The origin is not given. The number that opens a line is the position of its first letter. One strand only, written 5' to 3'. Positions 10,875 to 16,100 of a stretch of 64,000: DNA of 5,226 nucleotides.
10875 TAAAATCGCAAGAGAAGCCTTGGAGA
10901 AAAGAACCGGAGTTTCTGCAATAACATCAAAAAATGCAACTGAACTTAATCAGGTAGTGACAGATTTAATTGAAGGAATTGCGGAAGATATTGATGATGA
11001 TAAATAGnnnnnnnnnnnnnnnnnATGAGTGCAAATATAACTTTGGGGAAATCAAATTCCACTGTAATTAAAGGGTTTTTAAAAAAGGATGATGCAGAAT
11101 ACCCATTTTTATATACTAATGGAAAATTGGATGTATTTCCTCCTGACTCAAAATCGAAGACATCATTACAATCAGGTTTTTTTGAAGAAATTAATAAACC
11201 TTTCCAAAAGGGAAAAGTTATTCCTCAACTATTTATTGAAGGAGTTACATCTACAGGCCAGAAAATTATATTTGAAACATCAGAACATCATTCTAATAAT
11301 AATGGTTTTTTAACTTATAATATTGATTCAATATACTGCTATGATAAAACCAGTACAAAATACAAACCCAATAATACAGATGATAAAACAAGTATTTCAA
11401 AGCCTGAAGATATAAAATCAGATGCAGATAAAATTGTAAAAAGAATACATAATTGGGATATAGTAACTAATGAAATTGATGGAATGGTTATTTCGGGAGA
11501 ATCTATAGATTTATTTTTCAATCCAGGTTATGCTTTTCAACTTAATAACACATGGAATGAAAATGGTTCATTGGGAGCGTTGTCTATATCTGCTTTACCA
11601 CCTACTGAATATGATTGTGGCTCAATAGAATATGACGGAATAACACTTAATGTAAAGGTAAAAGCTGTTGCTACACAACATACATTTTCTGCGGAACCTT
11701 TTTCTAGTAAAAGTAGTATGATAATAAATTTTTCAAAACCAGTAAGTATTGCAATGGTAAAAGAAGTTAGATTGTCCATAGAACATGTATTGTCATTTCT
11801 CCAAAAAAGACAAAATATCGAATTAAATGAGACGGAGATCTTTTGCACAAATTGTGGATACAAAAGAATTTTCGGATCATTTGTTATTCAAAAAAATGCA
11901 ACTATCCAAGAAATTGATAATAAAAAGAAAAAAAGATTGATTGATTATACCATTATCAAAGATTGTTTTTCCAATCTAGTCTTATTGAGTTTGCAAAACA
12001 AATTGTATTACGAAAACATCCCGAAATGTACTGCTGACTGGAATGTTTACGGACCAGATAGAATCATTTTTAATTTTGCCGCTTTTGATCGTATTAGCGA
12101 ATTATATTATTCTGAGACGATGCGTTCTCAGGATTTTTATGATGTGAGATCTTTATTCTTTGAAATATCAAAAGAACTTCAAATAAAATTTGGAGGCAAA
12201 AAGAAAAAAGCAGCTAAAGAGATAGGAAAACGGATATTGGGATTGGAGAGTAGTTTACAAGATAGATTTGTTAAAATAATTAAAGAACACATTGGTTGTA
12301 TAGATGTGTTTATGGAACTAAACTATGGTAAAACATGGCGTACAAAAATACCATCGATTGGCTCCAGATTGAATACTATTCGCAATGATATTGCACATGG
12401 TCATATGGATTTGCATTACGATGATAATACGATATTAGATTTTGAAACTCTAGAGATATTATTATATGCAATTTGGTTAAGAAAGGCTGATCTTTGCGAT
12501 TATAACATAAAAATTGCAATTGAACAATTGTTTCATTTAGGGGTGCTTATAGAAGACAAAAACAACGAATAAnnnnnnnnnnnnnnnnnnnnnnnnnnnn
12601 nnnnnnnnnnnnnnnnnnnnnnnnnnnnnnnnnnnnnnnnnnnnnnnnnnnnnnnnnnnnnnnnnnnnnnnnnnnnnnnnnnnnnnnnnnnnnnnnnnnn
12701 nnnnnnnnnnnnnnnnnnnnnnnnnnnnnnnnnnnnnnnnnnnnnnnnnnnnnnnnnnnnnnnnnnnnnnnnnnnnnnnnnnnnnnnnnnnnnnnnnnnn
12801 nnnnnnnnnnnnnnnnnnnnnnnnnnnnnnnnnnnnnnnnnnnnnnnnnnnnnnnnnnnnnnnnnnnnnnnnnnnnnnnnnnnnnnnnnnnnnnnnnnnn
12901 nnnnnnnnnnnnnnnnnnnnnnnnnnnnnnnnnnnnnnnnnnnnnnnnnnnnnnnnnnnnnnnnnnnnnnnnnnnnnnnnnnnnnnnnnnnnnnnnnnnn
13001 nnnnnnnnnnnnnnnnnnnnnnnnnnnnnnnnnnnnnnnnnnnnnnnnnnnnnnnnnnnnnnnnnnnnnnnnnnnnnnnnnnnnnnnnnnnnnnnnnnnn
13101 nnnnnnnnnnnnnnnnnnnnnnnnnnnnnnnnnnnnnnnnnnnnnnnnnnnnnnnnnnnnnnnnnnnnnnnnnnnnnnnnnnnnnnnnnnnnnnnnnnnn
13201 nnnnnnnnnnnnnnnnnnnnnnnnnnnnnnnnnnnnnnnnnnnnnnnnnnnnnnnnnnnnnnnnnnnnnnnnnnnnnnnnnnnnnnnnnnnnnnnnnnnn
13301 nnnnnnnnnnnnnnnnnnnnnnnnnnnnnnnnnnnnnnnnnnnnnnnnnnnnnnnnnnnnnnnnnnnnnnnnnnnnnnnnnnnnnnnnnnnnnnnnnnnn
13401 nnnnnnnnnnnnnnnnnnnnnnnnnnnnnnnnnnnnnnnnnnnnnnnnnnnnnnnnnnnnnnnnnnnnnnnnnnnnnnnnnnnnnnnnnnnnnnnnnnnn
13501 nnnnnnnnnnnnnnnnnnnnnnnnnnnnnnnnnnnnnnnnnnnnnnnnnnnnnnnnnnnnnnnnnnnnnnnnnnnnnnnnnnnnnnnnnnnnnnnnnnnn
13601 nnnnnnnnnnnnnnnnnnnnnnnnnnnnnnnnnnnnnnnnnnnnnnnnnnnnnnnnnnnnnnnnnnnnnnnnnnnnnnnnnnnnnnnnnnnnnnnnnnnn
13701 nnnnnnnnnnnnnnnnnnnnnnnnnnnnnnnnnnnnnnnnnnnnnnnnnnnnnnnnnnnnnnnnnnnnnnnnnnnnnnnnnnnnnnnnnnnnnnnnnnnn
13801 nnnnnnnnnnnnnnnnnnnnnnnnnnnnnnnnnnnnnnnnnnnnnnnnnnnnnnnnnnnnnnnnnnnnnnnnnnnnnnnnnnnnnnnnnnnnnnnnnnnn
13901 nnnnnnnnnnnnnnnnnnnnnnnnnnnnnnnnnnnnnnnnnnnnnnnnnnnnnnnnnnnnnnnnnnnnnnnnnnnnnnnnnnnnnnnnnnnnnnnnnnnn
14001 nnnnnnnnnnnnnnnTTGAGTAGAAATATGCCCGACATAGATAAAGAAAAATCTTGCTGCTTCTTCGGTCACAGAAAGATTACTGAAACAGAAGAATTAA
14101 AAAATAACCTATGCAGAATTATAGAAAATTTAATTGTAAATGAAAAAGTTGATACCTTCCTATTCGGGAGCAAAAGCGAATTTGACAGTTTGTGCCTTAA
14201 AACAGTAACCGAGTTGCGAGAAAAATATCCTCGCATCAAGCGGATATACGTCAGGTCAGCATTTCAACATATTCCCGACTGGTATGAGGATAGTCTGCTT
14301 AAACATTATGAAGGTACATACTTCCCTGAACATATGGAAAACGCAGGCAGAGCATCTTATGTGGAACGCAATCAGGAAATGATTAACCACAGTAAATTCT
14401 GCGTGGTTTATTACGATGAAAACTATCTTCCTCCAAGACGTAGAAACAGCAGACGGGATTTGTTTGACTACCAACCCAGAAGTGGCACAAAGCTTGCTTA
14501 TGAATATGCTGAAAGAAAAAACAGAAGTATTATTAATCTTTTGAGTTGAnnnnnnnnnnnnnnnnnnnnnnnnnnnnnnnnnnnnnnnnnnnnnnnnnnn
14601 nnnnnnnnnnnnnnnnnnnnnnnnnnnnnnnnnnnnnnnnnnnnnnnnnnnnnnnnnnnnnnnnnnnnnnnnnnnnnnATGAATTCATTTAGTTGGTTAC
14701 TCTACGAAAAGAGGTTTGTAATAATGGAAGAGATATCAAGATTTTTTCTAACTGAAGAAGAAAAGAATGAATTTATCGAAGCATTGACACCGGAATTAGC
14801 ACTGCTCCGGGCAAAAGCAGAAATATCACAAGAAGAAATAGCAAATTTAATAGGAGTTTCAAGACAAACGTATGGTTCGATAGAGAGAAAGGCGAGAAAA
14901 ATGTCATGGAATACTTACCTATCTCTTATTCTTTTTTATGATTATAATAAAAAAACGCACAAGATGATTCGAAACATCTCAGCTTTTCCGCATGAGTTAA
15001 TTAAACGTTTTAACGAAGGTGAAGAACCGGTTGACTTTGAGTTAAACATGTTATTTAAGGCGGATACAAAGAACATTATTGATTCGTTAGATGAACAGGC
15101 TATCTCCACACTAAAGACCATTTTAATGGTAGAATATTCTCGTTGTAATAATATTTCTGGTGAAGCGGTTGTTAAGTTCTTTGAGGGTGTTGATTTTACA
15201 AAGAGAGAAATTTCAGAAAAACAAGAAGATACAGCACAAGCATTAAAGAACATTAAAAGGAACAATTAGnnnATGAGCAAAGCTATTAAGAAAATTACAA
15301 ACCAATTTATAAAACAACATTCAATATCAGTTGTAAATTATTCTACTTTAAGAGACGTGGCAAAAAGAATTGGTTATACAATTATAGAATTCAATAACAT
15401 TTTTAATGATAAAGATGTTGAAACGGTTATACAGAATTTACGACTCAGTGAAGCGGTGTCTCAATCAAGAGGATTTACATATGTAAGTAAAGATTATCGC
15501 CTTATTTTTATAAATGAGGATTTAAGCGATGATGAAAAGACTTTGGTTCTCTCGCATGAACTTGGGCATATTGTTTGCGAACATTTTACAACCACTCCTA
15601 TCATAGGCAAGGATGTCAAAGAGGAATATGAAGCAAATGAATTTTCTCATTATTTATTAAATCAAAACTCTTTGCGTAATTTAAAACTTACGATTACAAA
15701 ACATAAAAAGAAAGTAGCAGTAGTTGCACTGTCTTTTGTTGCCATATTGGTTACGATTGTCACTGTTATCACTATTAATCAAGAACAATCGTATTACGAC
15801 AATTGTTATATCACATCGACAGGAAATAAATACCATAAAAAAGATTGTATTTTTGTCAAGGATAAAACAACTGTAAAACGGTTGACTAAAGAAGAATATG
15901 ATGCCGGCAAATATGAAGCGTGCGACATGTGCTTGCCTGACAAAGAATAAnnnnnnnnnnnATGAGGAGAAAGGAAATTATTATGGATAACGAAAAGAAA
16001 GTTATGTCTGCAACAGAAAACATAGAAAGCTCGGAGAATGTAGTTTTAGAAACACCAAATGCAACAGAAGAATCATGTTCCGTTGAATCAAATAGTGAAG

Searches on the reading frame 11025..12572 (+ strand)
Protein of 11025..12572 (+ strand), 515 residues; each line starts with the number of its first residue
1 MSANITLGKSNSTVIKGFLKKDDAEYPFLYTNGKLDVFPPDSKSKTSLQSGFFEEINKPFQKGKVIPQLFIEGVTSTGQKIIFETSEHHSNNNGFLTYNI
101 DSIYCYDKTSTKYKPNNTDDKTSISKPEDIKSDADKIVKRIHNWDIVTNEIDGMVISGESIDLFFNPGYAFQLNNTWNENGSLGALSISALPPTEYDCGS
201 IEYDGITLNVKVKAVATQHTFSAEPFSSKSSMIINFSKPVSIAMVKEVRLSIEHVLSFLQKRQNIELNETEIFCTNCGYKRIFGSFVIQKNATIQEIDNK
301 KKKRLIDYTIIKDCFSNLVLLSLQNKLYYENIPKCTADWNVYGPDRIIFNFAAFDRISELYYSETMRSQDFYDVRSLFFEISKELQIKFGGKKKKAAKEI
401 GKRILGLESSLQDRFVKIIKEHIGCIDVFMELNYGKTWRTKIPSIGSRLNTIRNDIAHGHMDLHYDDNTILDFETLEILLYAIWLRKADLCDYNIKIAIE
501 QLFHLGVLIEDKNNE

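Call 7: search_protein_families(library=pfam, proteins=[window:11025-12572:+], max_evalue=0.01)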
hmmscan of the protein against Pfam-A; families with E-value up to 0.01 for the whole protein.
window:11025-12572:+ (515 aa): 2 families
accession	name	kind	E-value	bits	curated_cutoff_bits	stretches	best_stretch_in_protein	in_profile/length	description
PF18737.6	HEPN_MAE_28990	-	0.0023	18.6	26.8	1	388-475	115-189/211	MAE_28990/MAE_18760-like HEPN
PF03244.19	PSI_PsaH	-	0.007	16.3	25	0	31-76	61-107/139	Photosystem I reaction centre subunit VI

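Call 59: search_protein_families(library=padloc, proteins=[window:11025-12572:+], max_evalue=0.001)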
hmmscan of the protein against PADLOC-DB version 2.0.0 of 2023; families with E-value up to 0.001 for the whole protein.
window:11025-12572:+ (515 aa): 0 families

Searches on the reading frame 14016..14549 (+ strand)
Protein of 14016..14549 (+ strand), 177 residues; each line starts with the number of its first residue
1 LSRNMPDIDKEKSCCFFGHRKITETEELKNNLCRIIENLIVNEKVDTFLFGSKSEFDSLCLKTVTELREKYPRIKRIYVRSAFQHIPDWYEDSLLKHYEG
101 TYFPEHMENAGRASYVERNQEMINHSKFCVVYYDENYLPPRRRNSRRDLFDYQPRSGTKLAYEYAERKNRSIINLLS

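Call 7: search_protein_families(library=pfam, proteins=[window:14016-14549:+], max_evalue=0.01)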
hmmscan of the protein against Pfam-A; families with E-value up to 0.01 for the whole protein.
window:14016-14549:+ (177 aa): 1 family
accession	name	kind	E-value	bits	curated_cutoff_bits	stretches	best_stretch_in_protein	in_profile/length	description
PF06908.16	YpsA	-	3.9e-07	30.7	27.7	1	22-137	18-138/168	YspA SLOG family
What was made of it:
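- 14011..14549 (+): RBS (GGGAG, 14011-14015) and SLOG/YpsA-family gene (ATG 14028), the gene directly under the switch. PF06908 (call 7).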

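Call 16: find_encoding_contigs(protein=window:14028-14549:+, flank=3000, max_places=10)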
Protein window:14028-14549:+ (173 aa): no gene with exactly this product is on record in the collection.

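Call 35: search_protein_families(library=ncbifam, proteins=[window:14028-14549:+], max_evalue=0.001)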
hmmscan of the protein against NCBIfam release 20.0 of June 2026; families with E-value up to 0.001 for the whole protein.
window:14028-14549:+ (173 aa): 0 families

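Call 59: search_protein_families(library=padloc, proteins=[window:14028-14549:+], max_evalue=0.001)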
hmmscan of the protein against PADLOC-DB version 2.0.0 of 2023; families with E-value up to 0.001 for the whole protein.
window:14028-14549:+ (173 aa): 0 families

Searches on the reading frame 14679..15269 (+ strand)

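Call 7: search_protein_families(library=pfam, proteins=[window:14679-15269:+], max_evalue=0.01)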
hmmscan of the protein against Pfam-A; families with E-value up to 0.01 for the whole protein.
window:14679-15269:+ (196 aa): 3 families
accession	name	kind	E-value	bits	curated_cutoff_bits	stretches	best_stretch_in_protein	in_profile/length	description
PF13560.12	HTH_31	-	2.6e-06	28.1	27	1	37-84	3-51/64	Helix-turn-helix domain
PF01381.28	HTH_3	-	4.6e-06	27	23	1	41-71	2-32/55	Helix-turn-helix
PF13412.12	HTH_24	-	0.005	16.8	21.9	0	40-64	9-33/48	Winged helix-turn-helix DNA-binding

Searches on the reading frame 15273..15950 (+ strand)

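Call 7: search_protein_families(library=pfam, proteins=[window:15273-15950:+], max_evalue=0.01)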
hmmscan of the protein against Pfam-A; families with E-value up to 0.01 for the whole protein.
window:15273-15950:+ (225 aa): 4 families
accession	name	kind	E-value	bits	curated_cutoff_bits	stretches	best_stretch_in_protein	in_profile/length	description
PF06114.19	Peptidase_M78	-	1.6e-09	38.1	22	1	61-129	14-86/123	IrrE N-terminal-like domain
PF20573.4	DUF6782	-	5.4e-06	26.3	27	1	25-120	30-121/241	Putative metallopeptidase family (DUF6782)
PF01435.24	Peptidase_M48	-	0.0035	17.6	20.3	1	84-112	59-88/186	Peptidase family M48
PF19442.4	CRIM1_C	-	0.0076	16.7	27.2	0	123-195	10-83/130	Cysteine-rich motor neuron 1 protein C-terminal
